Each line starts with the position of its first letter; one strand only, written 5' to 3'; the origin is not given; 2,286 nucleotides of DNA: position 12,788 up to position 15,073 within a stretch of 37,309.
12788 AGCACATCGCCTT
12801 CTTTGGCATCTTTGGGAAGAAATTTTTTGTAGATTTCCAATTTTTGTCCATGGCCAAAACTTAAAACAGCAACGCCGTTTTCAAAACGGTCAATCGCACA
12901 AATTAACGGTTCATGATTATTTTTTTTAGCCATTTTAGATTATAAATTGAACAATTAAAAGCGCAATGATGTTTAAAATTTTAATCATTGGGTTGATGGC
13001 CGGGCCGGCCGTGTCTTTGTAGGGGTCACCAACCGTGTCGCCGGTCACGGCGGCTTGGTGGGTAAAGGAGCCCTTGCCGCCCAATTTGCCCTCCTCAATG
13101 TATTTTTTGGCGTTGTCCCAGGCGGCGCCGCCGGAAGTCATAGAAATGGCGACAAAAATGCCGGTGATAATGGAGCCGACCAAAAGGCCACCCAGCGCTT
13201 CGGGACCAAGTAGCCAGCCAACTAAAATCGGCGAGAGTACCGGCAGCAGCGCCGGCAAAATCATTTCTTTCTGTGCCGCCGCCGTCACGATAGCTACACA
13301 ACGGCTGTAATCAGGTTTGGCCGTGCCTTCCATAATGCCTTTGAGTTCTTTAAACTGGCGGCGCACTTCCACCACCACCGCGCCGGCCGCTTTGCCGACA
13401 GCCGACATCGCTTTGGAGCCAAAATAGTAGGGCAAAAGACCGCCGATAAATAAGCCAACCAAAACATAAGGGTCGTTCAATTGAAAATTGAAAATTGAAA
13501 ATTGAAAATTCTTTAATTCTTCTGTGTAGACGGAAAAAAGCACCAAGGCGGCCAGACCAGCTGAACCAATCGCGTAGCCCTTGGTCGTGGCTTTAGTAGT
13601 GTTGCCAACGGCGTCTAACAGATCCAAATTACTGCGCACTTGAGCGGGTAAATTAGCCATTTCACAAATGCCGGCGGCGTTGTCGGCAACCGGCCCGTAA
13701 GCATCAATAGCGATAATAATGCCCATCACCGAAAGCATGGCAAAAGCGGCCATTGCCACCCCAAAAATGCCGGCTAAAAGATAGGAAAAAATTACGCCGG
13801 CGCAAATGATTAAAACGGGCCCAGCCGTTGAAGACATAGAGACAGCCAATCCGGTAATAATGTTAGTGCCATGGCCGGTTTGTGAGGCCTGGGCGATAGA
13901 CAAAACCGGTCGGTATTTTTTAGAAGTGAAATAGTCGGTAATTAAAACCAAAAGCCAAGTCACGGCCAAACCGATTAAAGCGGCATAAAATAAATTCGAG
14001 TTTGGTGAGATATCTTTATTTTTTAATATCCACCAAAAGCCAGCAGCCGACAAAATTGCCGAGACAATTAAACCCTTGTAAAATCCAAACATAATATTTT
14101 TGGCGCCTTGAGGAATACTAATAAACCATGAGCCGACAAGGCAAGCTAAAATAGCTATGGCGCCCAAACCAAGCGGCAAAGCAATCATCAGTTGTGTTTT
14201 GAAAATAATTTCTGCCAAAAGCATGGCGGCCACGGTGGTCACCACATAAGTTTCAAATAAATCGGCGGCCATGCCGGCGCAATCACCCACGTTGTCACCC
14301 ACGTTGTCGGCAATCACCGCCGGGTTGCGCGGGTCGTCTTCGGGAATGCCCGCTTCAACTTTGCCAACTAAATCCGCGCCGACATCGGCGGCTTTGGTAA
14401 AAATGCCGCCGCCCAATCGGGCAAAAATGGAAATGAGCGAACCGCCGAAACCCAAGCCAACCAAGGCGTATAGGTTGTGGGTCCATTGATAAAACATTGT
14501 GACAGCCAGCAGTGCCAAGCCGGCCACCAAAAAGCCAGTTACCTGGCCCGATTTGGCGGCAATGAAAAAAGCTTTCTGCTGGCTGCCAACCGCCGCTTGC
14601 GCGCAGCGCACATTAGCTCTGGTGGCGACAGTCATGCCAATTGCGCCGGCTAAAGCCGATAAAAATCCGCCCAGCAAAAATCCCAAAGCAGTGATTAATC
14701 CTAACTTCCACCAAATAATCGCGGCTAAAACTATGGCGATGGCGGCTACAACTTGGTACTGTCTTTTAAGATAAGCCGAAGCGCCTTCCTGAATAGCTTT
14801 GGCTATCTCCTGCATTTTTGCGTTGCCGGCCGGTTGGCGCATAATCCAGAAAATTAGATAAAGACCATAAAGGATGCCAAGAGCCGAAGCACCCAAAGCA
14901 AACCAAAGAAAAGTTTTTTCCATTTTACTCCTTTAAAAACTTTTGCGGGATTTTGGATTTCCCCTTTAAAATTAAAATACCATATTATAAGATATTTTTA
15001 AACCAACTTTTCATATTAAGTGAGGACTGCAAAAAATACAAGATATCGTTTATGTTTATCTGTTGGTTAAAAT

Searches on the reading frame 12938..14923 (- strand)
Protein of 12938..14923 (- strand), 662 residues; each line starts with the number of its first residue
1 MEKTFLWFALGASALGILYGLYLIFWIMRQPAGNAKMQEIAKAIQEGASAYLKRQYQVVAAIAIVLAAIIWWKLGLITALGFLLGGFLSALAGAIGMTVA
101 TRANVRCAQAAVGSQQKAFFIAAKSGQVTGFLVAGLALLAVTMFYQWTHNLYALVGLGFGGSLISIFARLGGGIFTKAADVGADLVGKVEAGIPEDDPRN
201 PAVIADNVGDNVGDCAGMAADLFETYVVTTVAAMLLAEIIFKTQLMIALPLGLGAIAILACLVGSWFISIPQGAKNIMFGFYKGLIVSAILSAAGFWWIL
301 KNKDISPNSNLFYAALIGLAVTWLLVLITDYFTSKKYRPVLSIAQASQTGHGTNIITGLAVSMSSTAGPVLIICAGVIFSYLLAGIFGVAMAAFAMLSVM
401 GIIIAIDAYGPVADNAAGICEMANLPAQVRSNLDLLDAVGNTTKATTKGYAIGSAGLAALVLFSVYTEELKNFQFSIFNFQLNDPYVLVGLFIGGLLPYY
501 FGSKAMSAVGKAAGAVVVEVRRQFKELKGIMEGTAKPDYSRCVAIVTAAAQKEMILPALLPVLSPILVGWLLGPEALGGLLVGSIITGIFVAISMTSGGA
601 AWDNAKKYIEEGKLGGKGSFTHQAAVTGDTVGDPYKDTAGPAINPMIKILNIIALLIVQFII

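Call 83: search_solved_structures(query=window:12938-14923:-, show_alignments=1, max_evalue=1e-30)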
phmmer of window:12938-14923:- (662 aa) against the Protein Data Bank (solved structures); distinct sequences matched with E-value up to 1e-30: 11.
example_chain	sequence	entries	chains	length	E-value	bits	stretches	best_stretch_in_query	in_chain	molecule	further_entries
8b37_A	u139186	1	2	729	1.7e-151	509.3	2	380-659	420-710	K(+)-insensitive pyrophosphate-energized proton pump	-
6afz_A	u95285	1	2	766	1.4e-143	483.2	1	76-660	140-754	Pyrophosphate-energized vacuolar membrane proton pump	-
4a01_A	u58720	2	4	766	5.2e-143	481.3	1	76-660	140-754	PROTON PYROPHOSPHATASE | Pyrophosphate-energized vacuolar membrane proton pump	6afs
5gpj_A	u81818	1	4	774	5.5e-143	481.3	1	76-660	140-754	Pyrophosphate-energized vacuolar membrane proton pump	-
6aft_A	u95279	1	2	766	5.6e-143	481.2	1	76-660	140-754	Pyrophosphate-energized vacuolar membrane proton pump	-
6afy_A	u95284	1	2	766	6.5e-143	481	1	76-660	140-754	Pyrophosphate-energized vacuolar membrane proton pump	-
6afx_A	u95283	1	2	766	7.1e-143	480.9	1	76-660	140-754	Pyrophosphate-energized vacuolar membrane proton pump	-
6afu_A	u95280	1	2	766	9e-143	480.6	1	76-660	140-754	Pyrophosphate-energized vacuolar membrane proton pump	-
6afw_A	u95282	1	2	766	1.1e-142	480.3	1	76-660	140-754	Pyrophosphate-energized vacuolar membrane proton pump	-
6afv_A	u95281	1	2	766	2.8e-142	478.9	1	76-660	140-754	Pyrophosphate-energized vacuolar membrane proton pump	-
4av3_A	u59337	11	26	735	2.5e-130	439.4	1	6-659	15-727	K(+)-STIMULATED PYROPHOSPHATE-ENERGIZED SODIUM PUMP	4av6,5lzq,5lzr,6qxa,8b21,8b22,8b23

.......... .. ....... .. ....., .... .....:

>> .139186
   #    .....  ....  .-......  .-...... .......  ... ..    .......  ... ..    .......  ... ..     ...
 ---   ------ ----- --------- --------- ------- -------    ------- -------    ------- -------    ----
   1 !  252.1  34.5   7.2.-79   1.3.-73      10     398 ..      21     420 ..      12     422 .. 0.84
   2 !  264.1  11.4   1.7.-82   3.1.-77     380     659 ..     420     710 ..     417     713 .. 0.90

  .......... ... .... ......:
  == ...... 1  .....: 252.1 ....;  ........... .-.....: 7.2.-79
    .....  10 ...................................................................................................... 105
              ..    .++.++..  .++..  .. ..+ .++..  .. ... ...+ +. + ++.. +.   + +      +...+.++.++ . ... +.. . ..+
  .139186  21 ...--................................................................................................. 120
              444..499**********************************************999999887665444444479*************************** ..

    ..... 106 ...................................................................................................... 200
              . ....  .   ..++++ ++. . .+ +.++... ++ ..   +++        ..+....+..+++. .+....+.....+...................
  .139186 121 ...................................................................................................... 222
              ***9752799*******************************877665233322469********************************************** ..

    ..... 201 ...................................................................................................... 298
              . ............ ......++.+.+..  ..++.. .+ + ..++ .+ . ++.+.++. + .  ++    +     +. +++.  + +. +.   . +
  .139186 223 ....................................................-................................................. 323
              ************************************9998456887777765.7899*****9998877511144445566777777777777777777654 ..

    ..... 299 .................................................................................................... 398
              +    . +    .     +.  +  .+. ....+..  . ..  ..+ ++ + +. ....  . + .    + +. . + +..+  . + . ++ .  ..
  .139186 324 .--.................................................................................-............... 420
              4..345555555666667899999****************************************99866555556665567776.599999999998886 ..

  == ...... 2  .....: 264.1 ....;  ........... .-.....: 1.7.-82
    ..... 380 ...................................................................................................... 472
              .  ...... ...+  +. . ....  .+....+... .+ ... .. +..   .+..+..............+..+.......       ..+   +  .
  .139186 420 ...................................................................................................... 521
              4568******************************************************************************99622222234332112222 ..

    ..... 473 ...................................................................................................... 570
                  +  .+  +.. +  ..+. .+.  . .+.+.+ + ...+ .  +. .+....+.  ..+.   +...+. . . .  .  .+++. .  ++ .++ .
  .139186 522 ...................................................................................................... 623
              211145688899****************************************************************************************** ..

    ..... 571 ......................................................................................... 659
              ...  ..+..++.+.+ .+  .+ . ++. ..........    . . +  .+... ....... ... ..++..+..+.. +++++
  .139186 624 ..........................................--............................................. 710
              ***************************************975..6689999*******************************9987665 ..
